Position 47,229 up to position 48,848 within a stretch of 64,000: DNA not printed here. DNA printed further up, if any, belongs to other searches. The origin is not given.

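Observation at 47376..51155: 1259-aa fusion of a B12-binding radical SAM domain to a KS-CLF didomain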

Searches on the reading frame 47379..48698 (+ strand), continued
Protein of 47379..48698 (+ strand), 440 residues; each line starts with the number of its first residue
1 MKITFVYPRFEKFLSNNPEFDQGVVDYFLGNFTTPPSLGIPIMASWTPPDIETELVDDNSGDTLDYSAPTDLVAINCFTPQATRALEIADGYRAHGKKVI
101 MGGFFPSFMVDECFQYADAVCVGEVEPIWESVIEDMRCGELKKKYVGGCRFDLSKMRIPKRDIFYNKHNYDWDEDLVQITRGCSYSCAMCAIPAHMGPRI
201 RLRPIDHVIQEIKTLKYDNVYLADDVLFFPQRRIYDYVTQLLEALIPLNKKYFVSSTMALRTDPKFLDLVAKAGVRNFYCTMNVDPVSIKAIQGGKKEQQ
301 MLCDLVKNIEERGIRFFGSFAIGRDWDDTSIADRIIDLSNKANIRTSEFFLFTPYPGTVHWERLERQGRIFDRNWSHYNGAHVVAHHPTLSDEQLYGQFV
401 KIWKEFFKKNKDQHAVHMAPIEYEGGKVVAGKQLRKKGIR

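Call 76: search_protein_families(library=ncbifam, proteins=[L085:5608-6969:+, L085:7072-7341:+, L085:7464-8687:+, L085:8718-9989:+, L085:3467-5086:-, L085:1171-3450:-], max_evalue=0.00001)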
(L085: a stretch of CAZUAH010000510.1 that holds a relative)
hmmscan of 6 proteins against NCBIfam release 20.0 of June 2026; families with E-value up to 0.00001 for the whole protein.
L085:5608-6969:+ (453 aa): 12 families
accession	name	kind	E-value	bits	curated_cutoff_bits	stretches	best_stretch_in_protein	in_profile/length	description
TIGR04013.1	B12_SAM_MJ_1487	hypoth_equivalog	4.4e-18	65.3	251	1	80-227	41-191/382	TIGR04013 family B12-binding domain/radical SAM domain-containing protein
TIGR04072.2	rSAM_ladder_B12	equivalog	1.3e-12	47.1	360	1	104-238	92-235/443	lipid biosynthesis B12-binding/radical SAM protein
TIGR04014.1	B12_SAM_MJ_0865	equivalog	8.8e-09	34.6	360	1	191-230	164-203/434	methyl-coenzyme M reductase glutamine C-methyltransferase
TIGR04385.1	B12_rSAM_cofa1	equivalog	9.1e-09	35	450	1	190-328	198-337/438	B12 lower ligand biosynthesis radical SAM protein BzaD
TIGR03471.1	HpnJ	equivalog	5.8e-08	32.1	577.6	1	192-436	202-451/472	hopanoid biosynthesis associated radical SAM protein HpnJ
NF038361.1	rSAM_Sden_1168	equivalog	3.4e-07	29.2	575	1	192-385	287-481/560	Sden_1168 family B12-binding radical SAM P-methyltransferase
TIGR01125.1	TIGR01125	equivalog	9e-07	28.3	356.95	1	81-228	35-177/432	30S ribosomal protein S12 methylthiotransferase RimO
NF050148.1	rSAM_ApyD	equivalog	9.8e-07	27.5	750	1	165-376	178-392/645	RiPP biosynthesis radical SAM protein ApyD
TIGR04295.1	B12_rSAM_oligo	hypoth_equivalog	2.1e-06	26.7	400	1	190-376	203-383/422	TIGR04295 family B12-binding domain-containing radical SAM protein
NF045585.1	rSAM_slr0320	equivalog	3e-06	26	775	0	190-289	238-341/511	photosystem II high light acclimation radical SAM protein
TIGR04367.1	HpnR_B12_rSAM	equivalog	4.1e-06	25.6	650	0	112-379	93-375/490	hopanoid C-3 methylase HpnR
TIGR00089.1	TIGR00089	subfamily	6.9e-06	25.1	251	0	75-228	29-180/429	MiaB/RimO family radical SAM methylthiotransferase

L085:7072-7341:+ (89 aa): 11 families
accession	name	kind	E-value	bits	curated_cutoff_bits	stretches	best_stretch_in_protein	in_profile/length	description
TIGR00517.1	acyl_carrier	equivalog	2.7e-11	43.2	70.45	1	6-82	3-75/77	acyl carrier protein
NF002147.0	PRK00982.1-1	equivalog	3e-10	39.8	84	1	3-82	4-79/83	acyl carrier protein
NF002148.0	PRK00982.1-2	subfamily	6.6e-10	38.7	71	1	5-82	3-76/79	acyl carrier protein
NF040636.1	AcpM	exception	1e-08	35.1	146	1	5-82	4-77/93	meromycolate extension acyl carrier protein AcpM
NF002150.0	PRK00982.1-4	subfamily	1.5e-08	34.7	66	1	5-82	4-77/80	acyl carrier protein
NF002151.0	PRK00982.1-5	equivalog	1.6e-08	34.6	92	1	6-83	3-76/78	acyl carrier protein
NF002149.0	PRK00982.1-3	equivalog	5.4e-08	32.7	106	1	5-72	2-68/78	acyl carrier protein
NF003464.0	PRK05087.1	equivalog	7.1e-07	29.2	68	1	6-63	2-60/78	D-alanine--poly(phosphoribitol) ligase subunit DltC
NF005079.0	PRK06508.1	equivalog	1.2e-06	28.8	83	1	9-61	6-59/93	acyl carrier protein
NF058660.1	cispen_ACP_AmcB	equivalog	3.8e-06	27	80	1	20-75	17-73/80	cispentacin biosynthesis acyl carrier protein AmcB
NF005480.0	PRK07081.1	equivalog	4.4e-06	26.5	72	1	11-82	8-78/83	acyl carrier protein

L085:7464-8687:+ (407 aa): 24 families
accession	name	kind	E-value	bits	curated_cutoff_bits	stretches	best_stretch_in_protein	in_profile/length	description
TIGR03150.1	fabF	equivalog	2.1e-130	435.1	493.75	1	5-403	2-407/407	beta-ketoacyl-ACP synthase II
NF005589.0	PRK07314.1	subfamily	1.8e-126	422.3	387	1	2-405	2-412/413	beta-ketoacyl-ACP synthase II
NF004970.0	PRK06333.1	subfamily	1.9e-100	336.7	525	1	1-406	1-423/424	beta-ketoacyl-ACP synthase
NF006274.0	PRK08439.1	equivalog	3.1e-96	322.6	621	1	4-404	2-405/406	beta-ketoacyl-ACP synthase II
NF006587.0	PRK09116.1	equivalog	9.8e-90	301.2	470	1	5-405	3-407/408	beta-ketoacyl-ACP synthase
NF006618.0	PRK09185.1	subfamily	6e-86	288.9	407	1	4-404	3-392/394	beta-ketoacyl-ACP synthase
NF006434.0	PRK08722.1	equivalog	6.5e-86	288.8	759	1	1-404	1-413/414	beta-ketoacyl-ACP synthase II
NF005076.0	PRK06501.1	equivalog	2.8e-79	267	629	1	3-405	10-423/425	beta-ketoacyl-ACP synthase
NF004618.0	PRK05952.1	equivalog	1e-76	258.4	455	1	4-404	2-382/384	beta-ketoacyl-ACP synthase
NF058662.1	cispenta_AmcF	equivalog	2.3e-73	247.4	325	1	6-403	2-368/369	cispentacin biosynthesis acyltransferase subunit AmcF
NF005935.0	PRK07967.1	equivalog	2.5e-72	244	630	1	5-406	3-405/406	beta-ketoacyl-ACP synthase I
NF005916.1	PRK07910.1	equivalog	1.5e-67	228.4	560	1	5-405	13-418/418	KasA/KasB family beta-ketoacyl-ACP synthase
NF005490.0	PRK07103.1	equivalog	1e-66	225.7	445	1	3-405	3-413/414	polyketide beta-ketoacyl:acyl carrier protein synthase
TIGR02813.1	omega_3_PfaA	subfamily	8.3e-37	125.6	1010.1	1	141-406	183-463/2582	polyketide-type polyunsaturated fatty acid synthase PfaA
NF045894.1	PKS_plus_SDR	equivalog_domain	4.9e-35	120.5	1740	1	77-372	93-386/1515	type I polyketide synthase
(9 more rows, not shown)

L085:8718-9989:+ (423 aa): 20 families
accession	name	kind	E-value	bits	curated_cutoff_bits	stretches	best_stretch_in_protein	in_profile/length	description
TIGR03150.1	fabF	equivalog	2.2e-71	240.7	493.75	1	14-420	1-406/407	beta-ketoacyl-ACP synthase II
NF005589.0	PRK07314.1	subfamily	3.2e-67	227.1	387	1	13-420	3-409/413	beta-ketoacyl-ACP synthase II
NF004970.0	PRK06333.1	subfamily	7.3e-56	189.8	525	1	14-419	4-418/424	beta-ketoacyl-ACP synthase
NF006274.0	PRK08439.1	equivalog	1.5e-45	155.7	621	1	14-419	2-402/406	beta-ketoacyl-ACP synthase II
NF006587.0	PRK09116.1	equivalog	3.8e-45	154.4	470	1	14-419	2-403/408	beta-ketoacyl-ACP synthase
NF006434.0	PRK08722.1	equivalog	9.5e-45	153.2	759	1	14-419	4-410/414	beta-ketoacyl-ACP synthase II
NF005935.0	PRK07967.1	equivalog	6.5e-42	143.8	630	1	14-420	2-401/406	beta-ketoacyl-ACP synthase I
NF058662.1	cispenta_AmcF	equivalog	1.3e-40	139.5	325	1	16-419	2-366/369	cispentacin biosynthesis acyltransferase subunit AmcF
NF004618.0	PRK05952.1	equivalog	2.6e-38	131.9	455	1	15-419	3-379/384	beta-ketoacyl-ACP synthase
NF005490.0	PRK07103.1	equivalog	3.8e-37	128.3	445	1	14-420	4-410/414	polyketide beta-ketoacyl:acyl carrier protein synthase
NF005076.0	PRK06501.1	equivalog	2e-32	112.7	629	1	8-421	4-421/425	beta-ketoacyl-ACP synthase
NF005916.1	PRK07910.1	equivalog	4.4e-31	108.2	560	1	112-421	109-416/418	KasA/KasB family beta-ketoacyl-ACP synthase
NF006618.0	PRK09185.1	subfamily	2.1e-30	106.1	407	1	15-421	4-391/394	beta-ketoacyl-ACP synthase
NF045894.1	PKS_plus_SDR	equivalog_domain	7.5e-21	73.5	1740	1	63-377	68-372/1515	type I polyketide synthase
NF005084.0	PRK06519.1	equivalog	1.5e-11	44.1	320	1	154-357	154-340/397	beta-ketoacyl-ACP synthase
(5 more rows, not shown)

L085:3467-5086:- (539 aa): 106 families (the best 25 are shown)
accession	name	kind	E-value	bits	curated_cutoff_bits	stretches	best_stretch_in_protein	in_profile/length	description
NF005850.0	PRK07768.1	subfamily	1.2e-81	274.6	572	1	129-517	121-537/545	long-chain-fatty-acid--CoA ligase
NF004837.0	PRK06187.1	subfamily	1.8e-76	257.5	476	1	14-528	8-527/531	long-chain-fatty-acid--CoA ligase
NF006624.1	PRK09192.1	subfamily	1.2e-75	255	600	1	38-528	43-565/567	fatty acyl-AMP ligase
NF004282.0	PRK05691.1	subfamily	1.2e-70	237.3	4090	1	14-530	9-565/4334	non-ribosomal peptide synthase/polyketide synthase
NF004114.0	PRK05605.1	equivalog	2.3e-65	221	766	2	152-460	212-514/575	long-chain-fatty-acid--CoA ligase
NF004509.1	PRK05850.1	subfamily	1.1e-63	215.4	775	1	14-526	3-571/578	fatty-acid--AMP ligase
TIGR01733.1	AA-adenyl-dom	subfamily_domain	3.4e-58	197.4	317.4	1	41-445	1-408/409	amino acid adenylation domain-containing protein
NF004510.0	PRK05851.1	equivalog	2.1e-57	194.5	621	1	132-516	123-513/525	long-chain-fatty acid--ACP ligase MbtM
NF005702.0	PRK07514.1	subfamily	7.4e-56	189.5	558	1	18-524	7-501/506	malonyl-CoA synthase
NF004511.1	PRK05852.1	equivalog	3e-54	184.5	650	1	17-463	2-451/505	FadD7 family fatty acid--CoA ligase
NF009124.0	PRK12476.1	subfamily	3.2e-53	180.8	922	2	40-333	69-375/612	fatty acyl-AMP ligase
NF006181.0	PRK08314.1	subfamily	3.5e-53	180.7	705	2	140-468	183-504/563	long-chain-fatty-acid--CoA ligase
NF038339.3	FAAL_FadD32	equivalog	5.4e-52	176.8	975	1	51-330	63-356/625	long-chain-fatty-acid--AMP ligase FadD32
NF005714.0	PRK07529.1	subfamily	1.5e-50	172.2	632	1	156-522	213-575/640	acyl-CoA synthetase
TIGR03098.1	ligase_PEP_1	hypoth_equivalog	2.5e-50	171.4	592.35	1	17-473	3-476/517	acyl-CoA ligase (AMP-forming), exosortase A system-associated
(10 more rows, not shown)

L085:1171-3450:- (759 aa): 3 families
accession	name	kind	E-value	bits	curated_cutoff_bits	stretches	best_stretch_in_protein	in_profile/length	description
TIGR00921.1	2A067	subfamily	3e-37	128.1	351.9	2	392-743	6-343/733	hydrophobe/amphiphile efflux-3 (HAE3) family transporter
TIGR00833.1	actII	subfamily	1.7e-15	56.4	874.7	1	141-448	112-419/910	MMPL family RND transporter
TIGR03480.1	HpnN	hypoth_equivalog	1.1e-13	50.1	751.85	1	202-490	271-538/862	hopanoid biosynthesis associated RND transporter like protein HpnN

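Call 77: find_homologous_proteins(query=L085:5647-6966:+, max_evalue=1e-20)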
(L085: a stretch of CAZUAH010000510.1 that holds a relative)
Query L085:5647-6966:+ (440 aa): 709 proteins with E <= 1e-20 among 8000 candidates; the best 120 are listed.
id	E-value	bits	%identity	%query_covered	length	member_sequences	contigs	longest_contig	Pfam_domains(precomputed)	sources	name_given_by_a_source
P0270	1.3e-272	923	89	100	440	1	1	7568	PF04055.28,PF02310.25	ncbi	-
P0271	1.1e-233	794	76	100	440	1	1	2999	PF04055.28,PF02310.25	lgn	-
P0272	2.5e-233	793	100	77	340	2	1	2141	PF04055.28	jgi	-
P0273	1.3e-219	748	73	100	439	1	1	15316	PF04055.28,PF02310.25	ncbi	-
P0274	1.2e-217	741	71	99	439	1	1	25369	PF04055.28,PF02310.25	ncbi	-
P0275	3.5e-217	740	71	99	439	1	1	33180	PF04055.28,PF02310.25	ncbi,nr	ncbi:MAG: radical SAM protein [Proteobacteria bacterium]|nr:radical SAM protein [Pseudomonadota bact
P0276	8.3e-216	735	68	100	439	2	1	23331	PF04055.28,PF02310.25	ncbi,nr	ncbi:MAG: radical SAM protein [Deltaproteobacteria bacterium]|nr:radical SAM protein [Deltaproteobac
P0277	2.5e-213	727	69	100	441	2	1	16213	PF04055.28,PF02310.25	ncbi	-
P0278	1.5e-212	725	70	100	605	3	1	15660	PF00109.33,PF04055.28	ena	-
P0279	1.5e-212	725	69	99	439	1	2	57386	PF04055.28,PF02310.25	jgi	jgi:Radical SAM superfamily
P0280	2.7e-212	724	71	100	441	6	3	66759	PF04055.28,PF02310.25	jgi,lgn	jgi:radical SAM superfamily enzyme YgiQ (UPF0313 family)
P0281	6.0e-212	723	69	99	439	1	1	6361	PF04055.28,PF02310.25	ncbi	-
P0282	8.7e-212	722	69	99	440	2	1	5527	PF04055.28,PF02310.25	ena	-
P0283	1.4e-210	718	68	100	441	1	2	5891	PF04055.28,PF02310.25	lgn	-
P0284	1.5e-210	718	68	99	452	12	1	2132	PF04055.28,PF02310.25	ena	-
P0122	2.1e-186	638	63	98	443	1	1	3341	PF04055.28,PF02310.25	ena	-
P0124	2.9e-118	414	47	93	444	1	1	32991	PF04055.28,PF02310.25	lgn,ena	-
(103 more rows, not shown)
